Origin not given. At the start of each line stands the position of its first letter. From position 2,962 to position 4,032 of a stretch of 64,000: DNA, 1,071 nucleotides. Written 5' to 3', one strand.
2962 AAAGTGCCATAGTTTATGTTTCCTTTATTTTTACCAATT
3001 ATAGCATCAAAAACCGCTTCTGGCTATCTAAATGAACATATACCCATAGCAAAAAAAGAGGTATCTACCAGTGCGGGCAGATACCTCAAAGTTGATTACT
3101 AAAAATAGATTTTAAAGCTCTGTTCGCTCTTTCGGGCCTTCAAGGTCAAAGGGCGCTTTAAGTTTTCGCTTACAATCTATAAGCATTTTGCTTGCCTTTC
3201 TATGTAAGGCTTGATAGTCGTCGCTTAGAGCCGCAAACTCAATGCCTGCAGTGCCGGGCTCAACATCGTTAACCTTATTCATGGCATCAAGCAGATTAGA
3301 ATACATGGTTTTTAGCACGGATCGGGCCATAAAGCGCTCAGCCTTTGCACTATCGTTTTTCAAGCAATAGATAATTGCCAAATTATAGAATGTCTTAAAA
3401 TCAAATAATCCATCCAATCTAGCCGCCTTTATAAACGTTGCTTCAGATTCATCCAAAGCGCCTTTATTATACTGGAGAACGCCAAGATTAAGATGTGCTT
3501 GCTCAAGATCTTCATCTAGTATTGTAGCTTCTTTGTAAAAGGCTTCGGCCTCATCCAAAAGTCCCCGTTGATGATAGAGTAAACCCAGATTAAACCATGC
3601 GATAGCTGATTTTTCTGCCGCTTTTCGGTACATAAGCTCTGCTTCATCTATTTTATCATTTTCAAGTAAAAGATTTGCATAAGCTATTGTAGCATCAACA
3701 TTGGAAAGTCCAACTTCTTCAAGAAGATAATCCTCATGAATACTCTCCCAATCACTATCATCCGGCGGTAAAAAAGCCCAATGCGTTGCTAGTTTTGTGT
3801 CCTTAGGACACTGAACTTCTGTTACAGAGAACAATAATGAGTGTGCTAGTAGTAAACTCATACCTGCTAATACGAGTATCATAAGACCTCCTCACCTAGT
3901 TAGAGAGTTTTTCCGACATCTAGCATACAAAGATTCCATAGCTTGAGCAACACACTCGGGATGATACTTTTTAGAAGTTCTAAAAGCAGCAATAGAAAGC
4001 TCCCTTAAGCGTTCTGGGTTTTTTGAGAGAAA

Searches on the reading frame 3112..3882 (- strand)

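Call 24: search_protein_families(library=pfam, proteins=[window:3112-3882:-], max_evalue=0.0001)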
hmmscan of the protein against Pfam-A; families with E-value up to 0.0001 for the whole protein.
window:3112-3882:- (256 aa): 12 families
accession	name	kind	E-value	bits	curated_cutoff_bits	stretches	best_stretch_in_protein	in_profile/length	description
PF00515.34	TPR_1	-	3.6e-14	52.3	27.8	1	93-125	1-33/34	Tetratricopeptide repeat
PF07719.23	TPR_2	-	2.6e-12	46.3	27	1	93-125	1-33/34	Tetratricopeptide repeat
PF13181.12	TPR_8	-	6e-11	42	25.7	1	95-124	3-32/34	Tetratricopeptide repeat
PF13431.12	TPR_17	-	1.8e-10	40.7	24.4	0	91-114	11-34/34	Tetratricopeptide repeat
PF13432.12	TPR_16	-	6.2e-10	39.8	32.7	1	69-122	4-60/65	Tetratricopeptide repeat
PF13424.12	TPR_12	-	4.6e-09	36.8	30.1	0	127-188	3-71/77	Tetratricopeptide repeat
PF13176.12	TPR_7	-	3e-08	33.6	27.9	0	95-123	1-31/36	Tetratricopeptide repeat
PF13414.12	TPR_11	-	7.4e-07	29.2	26.8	1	100-141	1-42/42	TPR repeat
PF14559.12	TPR_19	-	2.5e-06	28.1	25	0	105-154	3-52/68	Tetratricopeptide repeat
PF13374.12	TPR_10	-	5.6e-06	26.6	27.5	0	98-119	7-28/42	Tetratricopeptide repeat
PF13428.12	TPR_14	-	1.2e-05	25.9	23.5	0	95-135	3-43/44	Tetratricopeptide repeat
PF07721.20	TPR_4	-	3.4e-05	24.5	27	0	95-115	3-23/26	Tetratricopeptide repeat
